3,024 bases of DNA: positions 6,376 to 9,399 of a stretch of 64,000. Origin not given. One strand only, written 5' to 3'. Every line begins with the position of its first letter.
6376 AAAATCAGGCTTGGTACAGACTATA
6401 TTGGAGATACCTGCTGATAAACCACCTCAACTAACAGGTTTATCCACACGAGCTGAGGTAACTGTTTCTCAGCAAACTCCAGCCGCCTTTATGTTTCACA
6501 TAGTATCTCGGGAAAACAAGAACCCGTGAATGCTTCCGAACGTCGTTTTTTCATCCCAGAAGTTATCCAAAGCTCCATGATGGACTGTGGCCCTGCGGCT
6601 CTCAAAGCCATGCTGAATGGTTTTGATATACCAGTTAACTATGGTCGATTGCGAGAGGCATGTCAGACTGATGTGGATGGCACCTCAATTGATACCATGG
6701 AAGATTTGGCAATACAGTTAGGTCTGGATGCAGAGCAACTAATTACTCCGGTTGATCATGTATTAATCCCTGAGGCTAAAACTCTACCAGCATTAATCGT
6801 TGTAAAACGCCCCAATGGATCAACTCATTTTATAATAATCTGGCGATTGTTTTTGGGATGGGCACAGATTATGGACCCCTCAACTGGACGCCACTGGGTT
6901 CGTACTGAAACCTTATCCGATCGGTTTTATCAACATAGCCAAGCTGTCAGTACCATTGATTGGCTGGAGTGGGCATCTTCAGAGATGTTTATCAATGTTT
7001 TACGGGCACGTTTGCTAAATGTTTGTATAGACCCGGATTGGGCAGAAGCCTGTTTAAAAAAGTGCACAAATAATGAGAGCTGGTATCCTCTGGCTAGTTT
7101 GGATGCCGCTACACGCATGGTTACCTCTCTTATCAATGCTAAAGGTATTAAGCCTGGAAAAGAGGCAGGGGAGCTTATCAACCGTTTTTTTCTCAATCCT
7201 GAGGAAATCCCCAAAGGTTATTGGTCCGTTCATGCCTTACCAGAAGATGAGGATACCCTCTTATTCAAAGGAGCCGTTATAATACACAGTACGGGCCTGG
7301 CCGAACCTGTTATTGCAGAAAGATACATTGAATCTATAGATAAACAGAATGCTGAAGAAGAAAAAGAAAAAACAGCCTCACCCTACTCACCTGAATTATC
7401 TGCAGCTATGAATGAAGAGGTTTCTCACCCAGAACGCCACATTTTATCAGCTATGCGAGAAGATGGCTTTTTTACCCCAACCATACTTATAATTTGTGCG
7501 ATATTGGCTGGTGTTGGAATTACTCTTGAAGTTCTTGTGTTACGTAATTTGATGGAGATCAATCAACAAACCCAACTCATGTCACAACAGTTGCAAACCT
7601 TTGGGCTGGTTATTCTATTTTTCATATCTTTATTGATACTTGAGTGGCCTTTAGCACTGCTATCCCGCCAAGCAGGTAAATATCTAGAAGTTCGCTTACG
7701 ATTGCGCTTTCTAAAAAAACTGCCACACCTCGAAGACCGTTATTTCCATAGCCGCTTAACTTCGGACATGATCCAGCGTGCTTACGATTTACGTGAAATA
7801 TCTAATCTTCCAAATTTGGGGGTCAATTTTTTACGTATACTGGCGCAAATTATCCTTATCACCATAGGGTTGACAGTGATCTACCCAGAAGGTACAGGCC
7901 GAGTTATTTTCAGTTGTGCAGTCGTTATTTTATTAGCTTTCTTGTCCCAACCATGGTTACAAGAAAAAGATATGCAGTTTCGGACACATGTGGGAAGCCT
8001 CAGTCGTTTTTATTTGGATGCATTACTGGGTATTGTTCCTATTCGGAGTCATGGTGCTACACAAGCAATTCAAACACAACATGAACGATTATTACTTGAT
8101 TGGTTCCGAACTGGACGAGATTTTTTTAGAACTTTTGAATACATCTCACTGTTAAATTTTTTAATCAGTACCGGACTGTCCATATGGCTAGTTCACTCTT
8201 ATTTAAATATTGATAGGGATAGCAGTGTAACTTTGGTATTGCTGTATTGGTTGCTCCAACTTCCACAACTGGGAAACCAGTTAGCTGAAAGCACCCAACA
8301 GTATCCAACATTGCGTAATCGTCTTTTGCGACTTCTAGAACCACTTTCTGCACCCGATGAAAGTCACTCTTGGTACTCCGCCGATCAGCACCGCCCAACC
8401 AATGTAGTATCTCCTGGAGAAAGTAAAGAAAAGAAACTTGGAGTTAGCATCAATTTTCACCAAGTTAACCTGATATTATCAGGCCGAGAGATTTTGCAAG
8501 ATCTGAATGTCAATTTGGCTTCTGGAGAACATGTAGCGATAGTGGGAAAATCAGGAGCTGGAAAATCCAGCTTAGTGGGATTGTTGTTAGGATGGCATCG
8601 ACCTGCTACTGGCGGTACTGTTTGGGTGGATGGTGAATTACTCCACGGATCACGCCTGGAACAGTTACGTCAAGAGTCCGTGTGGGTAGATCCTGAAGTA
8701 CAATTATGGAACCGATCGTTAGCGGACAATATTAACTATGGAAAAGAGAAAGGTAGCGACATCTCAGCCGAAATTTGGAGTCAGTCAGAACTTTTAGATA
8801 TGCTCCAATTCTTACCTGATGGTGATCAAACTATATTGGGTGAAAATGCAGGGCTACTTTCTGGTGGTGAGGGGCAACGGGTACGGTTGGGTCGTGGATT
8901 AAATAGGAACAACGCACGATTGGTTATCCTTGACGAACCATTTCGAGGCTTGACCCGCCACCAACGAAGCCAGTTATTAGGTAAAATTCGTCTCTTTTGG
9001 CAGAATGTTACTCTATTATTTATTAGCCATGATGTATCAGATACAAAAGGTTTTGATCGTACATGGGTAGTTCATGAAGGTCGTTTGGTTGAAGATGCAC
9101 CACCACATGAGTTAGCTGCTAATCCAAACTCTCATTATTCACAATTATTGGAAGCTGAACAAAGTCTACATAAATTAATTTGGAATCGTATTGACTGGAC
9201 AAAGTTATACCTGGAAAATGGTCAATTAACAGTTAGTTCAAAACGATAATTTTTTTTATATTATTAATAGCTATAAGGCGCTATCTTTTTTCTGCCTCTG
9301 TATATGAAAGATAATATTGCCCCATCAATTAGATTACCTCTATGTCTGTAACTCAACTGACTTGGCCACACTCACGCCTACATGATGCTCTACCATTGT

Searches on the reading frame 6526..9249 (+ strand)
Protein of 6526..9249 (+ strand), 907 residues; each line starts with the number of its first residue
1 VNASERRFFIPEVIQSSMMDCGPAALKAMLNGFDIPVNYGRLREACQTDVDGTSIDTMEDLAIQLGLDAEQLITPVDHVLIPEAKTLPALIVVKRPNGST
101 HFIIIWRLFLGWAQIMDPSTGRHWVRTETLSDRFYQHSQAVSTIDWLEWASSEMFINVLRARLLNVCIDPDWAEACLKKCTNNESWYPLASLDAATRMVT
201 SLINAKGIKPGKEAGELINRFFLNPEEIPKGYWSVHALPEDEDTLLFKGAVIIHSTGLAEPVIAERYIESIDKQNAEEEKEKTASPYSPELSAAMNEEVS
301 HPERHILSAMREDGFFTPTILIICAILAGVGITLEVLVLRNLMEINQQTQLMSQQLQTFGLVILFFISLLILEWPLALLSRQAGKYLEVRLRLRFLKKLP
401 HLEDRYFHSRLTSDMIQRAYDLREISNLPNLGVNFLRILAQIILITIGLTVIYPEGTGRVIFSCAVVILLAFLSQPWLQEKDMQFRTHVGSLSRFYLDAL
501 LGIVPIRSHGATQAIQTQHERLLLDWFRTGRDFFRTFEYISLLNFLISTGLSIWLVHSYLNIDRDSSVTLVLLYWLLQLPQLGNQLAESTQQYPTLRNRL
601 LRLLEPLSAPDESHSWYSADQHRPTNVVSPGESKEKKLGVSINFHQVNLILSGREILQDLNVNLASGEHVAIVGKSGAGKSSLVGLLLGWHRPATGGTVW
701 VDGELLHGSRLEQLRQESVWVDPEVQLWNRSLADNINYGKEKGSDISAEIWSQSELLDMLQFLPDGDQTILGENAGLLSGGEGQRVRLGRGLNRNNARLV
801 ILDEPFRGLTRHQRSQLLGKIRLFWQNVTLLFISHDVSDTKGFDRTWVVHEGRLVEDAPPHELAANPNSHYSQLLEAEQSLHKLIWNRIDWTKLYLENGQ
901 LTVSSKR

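Call 4: search_protein_families(library=pfam, proteins=[window:6526-9249:+], max_evalue=0.01)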
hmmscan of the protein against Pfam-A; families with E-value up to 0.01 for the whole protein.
window:6526-9249:+ (907 aa): 6 families
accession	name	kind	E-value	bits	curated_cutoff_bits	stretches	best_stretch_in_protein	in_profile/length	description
PF00005.33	ABC_tran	-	1.5e-22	81.1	25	1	657-806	1-136/137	ABC transporter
PF03412.21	Peptidase_C39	-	2.2e-16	60.4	22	1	13-134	5-121/133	Peptidase C39 family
PF00664.28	ABC_membrane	-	3.4e-07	30.7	28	1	320-550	3-237/274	ABC transporter transmembrane region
PF01935.23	DUF87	-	0.00032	21.3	23.2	1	655-688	11-44/220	Helicase HerA, central domain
PF03193.22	RsgA_GTPase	-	0.0016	18.7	30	1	654-695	94-134/174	RsgA GTPase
PF20703.3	nSTAND1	-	0.0038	17.4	27.1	1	656-684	22-50/379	Novel STAND NTPase 1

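Call 5: search_protein_families(library=ncbifam, proteins=[window:6526-9249:+], max_evalue=0.01)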
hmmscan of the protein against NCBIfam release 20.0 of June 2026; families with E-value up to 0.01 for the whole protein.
window:6526-9249:+ (907 aa): 184 families (the best 25 are shown)
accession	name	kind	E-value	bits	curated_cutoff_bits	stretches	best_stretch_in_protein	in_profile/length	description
TIGR02857.1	CydD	equivalog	2.7e-44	152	435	1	621-849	304-529/529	thiol reductant ABC exporter subunit CydD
TIGR03796.1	NHLM_micro_ABC1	equivalog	1.5e-42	145.7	853.3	2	322-875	156-709/710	NHLP family bacteriocin export ABC transporter peptidase/permease/ATPase subunit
NF008379.0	PRK11174.1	equivalog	2.1e-38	132.4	684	1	320-879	26-585/588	heme ABC transporter permease/ATP-binding protein CydD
TIGR02203.1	MsbA_lipidA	equivalog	2.4e-38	132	602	1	636-875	326-566/572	lipid A export permease/ATP-binding protein MsbA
TIGR02868.1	CydC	equivalog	2.4e-35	122.2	329.05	1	444-836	143-529/530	thiol reductant ABC exporter subunit CydC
NF008364.0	PRK11160.1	equivalog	3.8e-35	121.5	630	1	627-874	324-571/575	heme ABC transporter ATP-binding protein/permease CydC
TIGR01846.1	type_I_sec_HlyB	subfamily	1.2e-34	119.7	725.55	1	350-876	169-690/694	type I secretion system permease/ATPase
TIGR03375.1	type_I_sec_LssB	subfamily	8.5e-34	116.9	693.1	1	636-864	460-689/696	type I secretion system permease/ATPase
TIGR01193.1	bacteriocin_ABC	subfamily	1.6e-33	116.2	523.85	2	636-876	468-707/708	peptide cleavage/export ABC transporter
TIGR00958.1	3a01208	subfamily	6.1e-33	114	874.6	1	388-874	233-710/711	antigen peptide transporter 2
TIGR03797.1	NHLM_micro_ABC2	equivalog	7e-33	114.1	709.4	1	269-866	95-674/686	NHLP bacteriocin export ABC transporter permease/ATPase subunit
TIGR02204.1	MsbA_rel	hypoth_equivalog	7.1e-33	114.1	780.4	1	637-874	333-571/576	ABC transporter, permease/ATP-binding protein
NF010178.0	PRK13657.1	equivalog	2.4e-31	108.9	733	1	633-878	326-570/588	glucan ABC transporter ATP-binding protein/ permease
NF008381.0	PRK11176.1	equivalog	4e-31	108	867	1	633-875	333-576/582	lipid A ABC transporter ATP-binding protein/permease MsbA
NF045513.1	HepA_fam_ABC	equivalog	7.3e-31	107.3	725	1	630-863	362-595/610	heterocyst formation ABC transporter subunit HepA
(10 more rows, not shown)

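Call 11: find_related_loci(query=window:6526-9249:+, collection=genome_contigs, flank=6000)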
Query window:6526-9249:+ (907 aa) in genome_contigs; peptide patterns used: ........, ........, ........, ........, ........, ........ (x = any residue, [..] = any of these).
49 stretches matched a pattern; 4 encode a relative of the query (tblastn E <= 1e-3); 4 distinct loci.
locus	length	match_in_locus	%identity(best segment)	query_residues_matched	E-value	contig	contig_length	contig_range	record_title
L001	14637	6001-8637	48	1-901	0e+0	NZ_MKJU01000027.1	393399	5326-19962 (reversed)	Pseudoalteromonas amylolytica strain JW1 Pseudoalteromonas_sp_JW1_S33, whole genome shotgun sequence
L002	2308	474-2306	49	4-620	0e+0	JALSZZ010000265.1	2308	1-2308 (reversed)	MAG: Mariprofundaceae bacterium isolate S012_metabat2_scaf2bin.087 S012_NODE_53771_length_2308_cov_8.757451, whole genom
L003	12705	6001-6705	23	657-887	5e-15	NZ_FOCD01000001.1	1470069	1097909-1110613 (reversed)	Terribacillus saccharophilus strain DSM 21619, whole genome shotgun sequence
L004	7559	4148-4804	26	656-870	7e-9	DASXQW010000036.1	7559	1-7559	MAG TPA_asm: Casimicrobiaceae bacterium isolate SMAG_U4623 k141_693022, whole genome shotgun sequence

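Call 17: search_protein_families(library=pfam, proteins=[L001:2866-5508:+, L001:5495-5986:+, L001:12337-14571:+, L001:9617-10744:-, L001:10780-11235:-, L001:8858-8992:+, L001:9127-9267:+], max_evalue=0.01)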
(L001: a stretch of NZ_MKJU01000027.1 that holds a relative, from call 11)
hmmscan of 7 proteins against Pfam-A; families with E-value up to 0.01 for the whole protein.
L001:2866-5508:+ (880 aa): 5 families
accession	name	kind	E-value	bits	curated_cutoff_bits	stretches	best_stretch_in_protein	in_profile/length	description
PF13458.12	Peripla_BP_6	-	4.1e-29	102.7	31.7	1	126-405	66-335/343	Periplasmic binding protein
PF02412.23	TSP_3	-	8.3e-26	89.8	25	4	435-457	12-33/36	Thrombospondin type 3 repeat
PF01094.35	ANF_receptor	-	1.2e-21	77.7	25.4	1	67-406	6-348/353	Receptor family ligand binding region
PF13433.12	Peripla_BP_5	-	4.2e-07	29.8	27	1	325-423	251-351/363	Periplasmic binding protein domain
PF15965.11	zf-TRAF_2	-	0.0054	17.7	27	0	575-624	34-80/93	TRAF-like zinc-finger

L001:5495-5986:+ (163 aa): 0 families

L001:12337-14571:+ (744 aa): 3 families
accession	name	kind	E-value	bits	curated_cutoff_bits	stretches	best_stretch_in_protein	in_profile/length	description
PF00733.27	Asn_synthase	-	8.3e-61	207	21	1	250-549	2-304/354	Asparagine synthase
PF13537.11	GATase_7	-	4.5e-43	146.6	25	1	51-167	2-122/123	Glutamine amidotransferase domain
PF13522.11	GATase_6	-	4.9e-39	133.8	27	1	35-162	1-130/130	Glutamine amidotransferase domain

L001:9617-10744:- (375 aa): 0 families

L001:10780-11235:- (151 aa): 1 family
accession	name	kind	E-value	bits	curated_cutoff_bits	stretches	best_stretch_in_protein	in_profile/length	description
PF03345.20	OST48_N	-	0.00097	18.9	36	1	54-107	33-86/246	OST48, N-terminal domain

L001:8858-8992:+ (44 aa): 0 families

L001:9127-9267:+ (46 aa): 0 families

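Call 37: find_homologous_proteins(query=window:6526-9249:+, max_evalue=1e-50)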
Query window:6526-9249:+ (907 aa): 4803 proteins with E <= 1e-50 among 8000 candidates; the best 120 are listed.
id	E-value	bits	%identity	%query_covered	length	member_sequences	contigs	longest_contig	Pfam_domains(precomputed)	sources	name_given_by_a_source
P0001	0.0e+0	2066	100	100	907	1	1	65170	PF00005.34,PF03412.22,PF00664.29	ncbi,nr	ncbi:MAG: ATP-binding cassette domain-containing protein [Magnetococcales bacterium]|nr:ATP-binding 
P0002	0.0e+0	1273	61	100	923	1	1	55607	PF00005.34,PF03412.22,PF00664.29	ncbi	ncbi:ATP-binding cassette domain-containing protein [Magnetococcales bacterium HHB-1]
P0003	0.0e+0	1156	58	99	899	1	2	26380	PF00005.34,PF03412.22,PF00664.29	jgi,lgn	-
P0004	0.0e+0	1151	57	100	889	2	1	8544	PF00005.34,PF03412.22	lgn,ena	-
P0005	0.0e+0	1145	57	100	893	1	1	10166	PF00005.34,PF03412.22,PF00664.29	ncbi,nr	ncbi:MAG: ATP-binding cassette domain-containing protein [Mariprofundaceae bacterium]|nr:ATP-binding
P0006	0.0e+0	1128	56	100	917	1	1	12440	PF00005.34,PF03412.22,PF00664.29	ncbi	-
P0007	0.0e+0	1124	55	100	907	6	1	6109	PF00005.34,PF03412.22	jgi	jgi:ATP-binding cassette subfamily B protein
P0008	0.0e+0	1124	56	99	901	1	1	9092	PF00005.34,PF03412.22,PF00664.29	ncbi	-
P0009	0.0e+0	1116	56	100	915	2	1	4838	PF00005.34,PF03412.22,PF00664.29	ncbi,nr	ncbi:MAG: ATP-binding cassette domain-containing protein [Candidatus Electrothrix sp. AUS4]|nr:ATP-b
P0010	0.0e+0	1113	55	100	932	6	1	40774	PF00005.34,PF03412.22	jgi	jgi:ATP-binding cassette subfamily B protein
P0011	0.0e+0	1112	54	98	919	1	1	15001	PF00005.34,PF03412.22,PF00664.29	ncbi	-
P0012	0.0e+0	1111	55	100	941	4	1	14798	PF00005.34,PF03412.22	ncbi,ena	-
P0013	0.0e+0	1101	54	99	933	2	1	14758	PF00005.34,PF03412.22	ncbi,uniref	uniref:ATP-binding cassette domain-containing protein n=1 Tax=Candidatus Electrothrix sp. TaxID=2170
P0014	0.0e+0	1093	55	99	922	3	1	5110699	PF00005.34,PF03412.22,PF00664.29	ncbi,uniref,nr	ncbi:MAG: ATP-binding cassette domain-containing protein [Candidatus Electrothrix aestuarii]|uniref:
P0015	0.0e+0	1076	52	99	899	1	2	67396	PF00005.34,PF03412.22,PF00664.29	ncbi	-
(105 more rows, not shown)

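Call 38: find_encoding_contigs(protein=P0002, flank=8000, max_places=2)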
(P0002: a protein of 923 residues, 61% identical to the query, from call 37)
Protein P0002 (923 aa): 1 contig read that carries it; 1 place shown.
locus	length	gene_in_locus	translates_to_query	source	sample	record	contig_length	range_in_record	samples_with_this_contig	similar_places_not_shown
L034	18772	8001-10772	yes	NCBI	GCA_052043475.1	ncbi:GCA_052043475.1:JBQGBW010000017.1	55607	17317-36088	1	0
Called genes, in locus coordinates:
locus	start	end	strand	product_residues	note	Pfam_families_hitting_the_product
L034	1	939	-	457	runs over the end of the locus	PF13609:Porin_4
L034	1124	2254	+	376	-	-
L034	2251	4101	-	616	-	PF00122:E1-E2_ATPase, PF00702:Hydrolase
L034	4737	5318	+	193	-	PF05128:DUF697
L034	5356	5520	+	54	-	-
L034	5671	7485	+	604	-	PF01094:ANF_receptor, PF13433:Peripla_BP_5 (faint), PF13458:Peripla_BP_6, PF02412:TSP_3 (faint)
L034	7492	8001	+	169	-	-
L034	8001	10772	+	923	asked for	PF03412:Peptidase_C39, PF00664:ABC_membrane (weak), PF00005:ABC_tran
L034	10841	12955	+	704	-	PF00005:ABC_tran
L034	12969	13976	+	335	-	PF01145:Band_7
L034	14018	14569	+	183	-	PF05128:DUF697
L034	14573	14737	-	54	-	-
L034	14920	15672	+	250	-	PF00106:adh_short, PF08659:KR, PF13561:adh_short_C2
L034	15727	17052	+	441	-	PF01135:PCMT (weak), PF02353:CMAS, PF05175:MTS, PF13489:Methyltransf_23, PF13847:Methyltransf_31, PF08241:Methyltransf_11, PF08242:Methyltransf_12, PF13649:Methyltransf_25, +6 more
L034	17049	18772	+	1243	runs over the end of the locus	PF00924:MS_channel_2nd, PF21082:MS_channel_3rd (weak)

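Call 39: find_encoding_contigs(protein=P0001, flank=4000, max_places=1)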
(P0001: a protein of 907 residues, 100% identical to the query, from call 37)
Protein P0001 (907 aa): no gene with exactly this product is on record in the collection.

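Call 40: find_encoding_contigs(protein=P0003, flank=8000, max_places=2)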
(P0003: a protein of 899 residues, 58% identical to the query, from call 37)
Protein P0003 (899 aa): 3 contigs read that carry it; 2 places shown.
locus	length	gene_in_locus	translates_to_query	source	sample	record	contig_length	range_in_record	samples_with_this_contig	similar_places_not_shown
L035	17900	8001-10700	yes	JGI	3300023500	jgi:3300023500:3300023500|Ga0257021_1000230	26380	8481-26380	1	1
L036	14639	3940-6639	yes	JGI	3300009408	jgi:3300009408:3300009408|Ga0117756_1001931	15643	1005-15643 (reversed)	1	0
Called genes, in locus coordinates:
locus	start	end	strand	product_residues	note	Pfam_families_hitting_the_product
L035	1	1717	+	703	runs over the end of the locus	PF00005:ABC_tran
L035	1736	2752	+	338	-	PF01145:Band_7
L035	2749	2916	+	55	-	-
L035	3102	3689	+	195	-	PF05128:DUF697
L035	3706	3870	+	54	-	-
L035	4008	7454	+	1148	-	PF01094:ANF_receptor, PF13458:Peripla_BP_6, PF02412:TSP_3 (faint), PF00691:OmpA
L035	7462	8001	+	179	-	-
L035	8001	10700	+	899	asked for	PF03412:Peptidase_C39, PF00664:ABC_membrane (weak), PF00005:ABC_tran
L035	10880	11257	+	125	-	-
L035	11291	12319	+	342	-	PF02274:ADI (faint)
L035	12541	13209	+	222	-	PF03848:TehB (weak), PF13489:Methyltransf_23, PF13847:Methyltransf_31 (weak), PF08241:Methyltransf_11, PF08242:Methyltransf_12 (weak), PF13649:Methyltransf_25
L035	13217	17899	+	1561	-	?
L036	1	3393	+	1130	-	?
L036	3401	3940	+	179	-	-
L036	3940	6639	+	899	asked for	PF03412:Peptidase_C39, PF00664:ABC_membrane (weak), PF00005:ABC_tran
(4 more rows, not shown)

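Call 45: find_encoding_contigs(protein=P0014, flank=10000, max_places=1)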
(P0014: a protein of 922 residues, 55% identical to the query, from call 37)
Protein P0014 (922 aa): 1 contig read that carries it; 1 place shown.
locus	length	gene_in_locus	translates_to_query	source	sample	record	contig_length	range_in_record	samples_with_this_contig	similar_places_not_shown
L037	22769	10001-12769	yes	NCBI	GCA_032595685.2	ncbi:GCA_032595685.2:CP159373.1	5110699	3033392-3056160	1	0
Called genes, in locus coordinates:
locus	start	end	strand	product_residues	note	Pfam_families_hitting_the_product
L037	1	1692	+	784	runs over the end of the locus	-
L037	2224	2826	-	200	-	-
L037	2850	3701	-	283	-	PF00583:Acetyltransf_1, PF13508:Acetyltransf_7 (weak), PF18014:Acetyltransf_18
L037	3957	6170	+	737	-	PF13089:PP_kinase_N, PF02503:PP_kinase, PF17941:PP_kinase_C_1, PF13091:PLDc_2 (faint), PF13090:PP_kinase_C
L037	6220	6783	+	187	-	PF05128:DUF697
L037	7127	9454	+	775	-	PF13433:Peripla_BP_5 (faint), PF01094:ANF_receptor, PF13458:Peripla_BP_6, PF02412:TSP_3 (faint), PF00691:OmpA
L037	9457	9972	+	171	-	-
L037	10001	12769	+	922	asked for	PF03412:Peptidase_C39, PF00664:ABC_membrane (weak), PF00005:ABC_tran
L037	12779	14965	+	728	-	PF00005:ABC_tran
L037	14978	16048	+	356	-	PF01145:Band_7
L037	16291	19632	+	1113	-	PF07494:Reg_prop (weak), PF07495:Y_Y_Y, PF00211:Guanylate_cyc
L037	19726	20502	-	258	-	PF13340:DUF4096, PF01609:DDE_Tnp_1, PF13586:DDE_Tnp_1_2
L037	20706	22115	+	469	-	PF01270:Glyco_hydro_8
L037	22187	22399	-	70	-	-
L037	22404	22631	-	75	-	PF07927:HicA_toxin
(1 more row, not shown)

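Call 46: find_encoding_contigs(protein=P0015, flank=10000, max_places=1)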
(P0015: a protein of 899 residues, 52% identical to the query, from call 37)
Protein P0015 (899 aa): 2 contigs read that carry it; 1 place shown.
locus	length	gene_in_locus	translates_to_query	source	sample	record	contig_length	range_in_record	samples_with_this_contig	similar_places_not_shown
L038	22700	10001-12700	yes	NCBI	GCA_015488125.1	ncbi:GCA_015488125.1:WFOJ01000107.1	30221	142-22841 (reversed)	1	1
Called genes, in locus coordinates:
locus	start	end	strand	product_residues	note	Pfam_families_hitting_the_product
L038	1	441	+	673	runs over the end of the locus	PF00122:E1-E2_ATPase, PF00702:Hydrolase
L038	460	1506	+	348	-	PF13469:Sulfotransfer_3, PF00685:Sulfotransfer_1 (weak)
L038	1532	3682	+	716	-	PF00005:ABC_tran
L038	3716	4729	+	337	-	PF01145:Band_7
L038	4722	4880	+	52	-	-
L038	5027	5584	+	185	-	PF05128:DUF697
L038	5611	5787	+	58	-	-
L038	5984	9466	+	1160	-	PF01094:ANF_receptor, PF13458:Peripla_BP_6, PF02412:TSP_3 (faint), PF02822:Antistasin (faint), PF19682:DUF6184 (faint), PF00691:OmpA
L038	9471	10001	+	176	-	-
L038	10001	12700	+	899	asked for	PF03412:Peptidase_C39, PF00664:ABC_membrane, PF00005:ABC_tran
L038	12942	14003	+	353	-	PF00027:cNMP_binding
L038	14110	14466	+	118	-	PF13442:Cytochrome_CBB3 (weak), PF00034:Cytochrom_C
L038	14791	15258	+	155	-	PF09923:DUF2155 (faint)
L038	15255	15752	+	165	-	-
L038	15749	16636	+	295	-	PF00696:AA_kinase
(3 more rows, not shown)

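Call 47: find_encoding_contigs(protein=P0010, flank=10000, max_places=1)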
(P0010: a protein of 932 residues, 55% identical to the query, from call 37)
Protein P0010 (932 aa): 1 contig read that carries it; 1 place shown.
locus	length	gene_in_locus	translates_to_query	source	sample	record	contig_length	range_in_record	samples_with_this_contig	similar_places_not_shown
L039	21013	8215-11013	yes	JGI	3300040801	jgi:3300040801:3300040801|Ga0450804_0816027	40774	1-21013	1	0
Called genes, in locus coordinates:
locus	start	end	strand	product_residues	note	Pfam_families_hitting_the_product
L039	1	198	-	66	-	?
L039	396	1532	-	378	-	PF01595:CNNM, PF00571:CBS (faint)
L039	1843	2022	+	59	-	-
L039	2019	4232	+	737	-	PF13089:PP_kinase_N, PF02503:PP_kinase, PF17941:PP_kinase_C_1, PF13091:PLDc_2 (faint), PF13090:PP_kinase_C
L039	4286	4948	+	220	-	PF05128:DUF697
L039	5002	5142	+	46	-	-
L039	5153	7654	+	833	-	PF01094:ANF_receptor, PF13433:Peripla_BP_5 (faint), PF13458:Peripla_BP_6, PF02412:TSP_3 (faint), PF00691:OmpA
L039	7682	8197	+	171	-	-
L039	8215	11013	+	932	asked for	PF03412:Peptidase_C39, PF00005:ABC_tran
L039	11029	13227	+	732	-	PF00005:ABC_tran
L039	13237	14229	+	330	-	PF01145:Band_7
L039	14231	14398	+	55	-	-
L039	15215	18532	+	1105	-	PF07494:Reg_prop (weak), PF07495:Y_Y_Y, PF00211:Guanylate_cyc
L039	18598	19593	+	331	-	PF01073:3Beta_HSD, PF01370:Epimerase, PF02719:Polysacc_synt_2, PF04321:RmlD_sub_bind, PF13460:NAD_binding_10, PF16363:GDP_Man_Dehyd, PF07993:NAD_binding_4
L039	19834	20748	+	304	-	PF03976:PPK2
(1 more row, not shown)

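Call 48: find_encoding_contigs(protein=P0006, flank=10000, max_places=1)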
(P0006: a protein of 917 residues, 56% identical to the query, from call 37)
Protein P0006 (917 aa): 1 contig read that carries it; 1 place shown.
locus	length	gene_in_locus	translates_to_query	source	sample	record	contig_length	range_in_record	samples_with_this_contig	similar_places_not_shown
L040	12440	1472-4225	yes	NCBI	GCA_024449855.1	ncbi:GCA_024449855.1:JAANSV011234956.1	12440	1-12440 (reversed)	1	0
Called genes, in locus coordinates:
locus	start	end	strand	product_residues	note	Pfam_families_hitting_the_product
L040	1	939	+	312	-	?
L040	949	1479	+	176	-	-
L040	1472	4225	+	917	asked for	PF03412:Peptidase_C39, PF00664:ABC_membrane, PF00005:ABC_tran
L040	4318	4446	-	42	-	-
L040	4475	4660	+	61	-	-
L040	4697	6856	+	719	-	PF00005:ABC_tran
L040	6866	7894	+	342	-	PF01145:Band_7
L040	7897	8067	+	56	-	-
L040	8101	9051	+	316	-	PF04338:DUF481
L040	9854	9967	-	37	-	-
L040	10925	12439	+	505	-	?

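Call 60: search_solved_structures(query=window:6526-9249:+, max_evalue=1e-20)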
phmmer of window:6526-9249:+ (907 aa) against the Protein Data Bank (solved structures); distinct sequences matched with E-value up to 1e-20: 175 (the best 60 are shown).
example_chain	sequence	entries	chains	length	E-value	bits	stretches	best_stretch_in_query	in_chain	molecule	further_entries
8woi_A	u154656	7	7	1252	9.4e-49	169.3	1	656-878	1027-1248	ABC transporter B family member 19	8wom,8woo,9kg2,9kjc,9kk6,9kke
8wp0_A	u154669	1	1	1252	6.4e-48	166.5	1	656-878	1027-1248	ABC transporter B family member 19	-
8zpx_B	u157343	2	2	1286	1.8e-44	155.1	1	655-884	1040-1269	ABC transporter B family member 1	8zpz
9juj_A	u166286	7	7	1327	2e-44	154.9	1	655-884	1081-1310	ABC transporter B family member 1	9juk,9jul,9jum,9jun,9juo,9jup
8zq4_B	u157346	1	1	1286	1.2e-43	152.3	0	655-884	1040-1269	ABC transporter B family member 1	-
4f4c_A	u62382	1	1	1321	1.5e-43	152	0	636-872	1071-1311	Multidrug resistance protein pgp-1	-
7zk4_A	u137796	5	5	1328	1.7e-42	148.5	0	653-868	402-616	ATP-dependent translocase ABCB1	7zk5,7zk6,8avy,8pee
7zka_A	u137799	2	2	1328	1.8e-42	148.5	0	652-868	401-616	ATP-dependent translocase ABCB1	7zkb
7zk8_A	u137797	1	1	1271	3e-42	147.7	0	652-867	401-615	ATP-dependent translocase ABCB1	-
36cg_U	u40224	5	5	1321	4e-42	147.3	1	637-871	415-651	Bile salt export pump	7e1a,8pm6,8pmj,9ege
9n1y_A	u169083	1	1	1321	4e-42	147.3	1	637-871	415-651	Bile salt export pump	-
7dv5_U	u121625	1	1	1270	5e-42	147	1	637-871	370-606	Bile salt export pump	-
8pmd_A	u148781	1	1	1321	1e-41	146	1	637-871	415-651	Bile salt export pump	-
6fn1_A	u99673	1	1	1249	1.1e-41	145.9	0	653-867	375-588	Human-mouse chimeric ABCB1 (ABCBHM)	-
6fn4_A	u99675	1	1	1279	1.1e-41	145.9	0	653-867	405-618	Apo form of Human-mouse chimeric ABCB1 (ABCB1HM) in complex with Antigen binding fragment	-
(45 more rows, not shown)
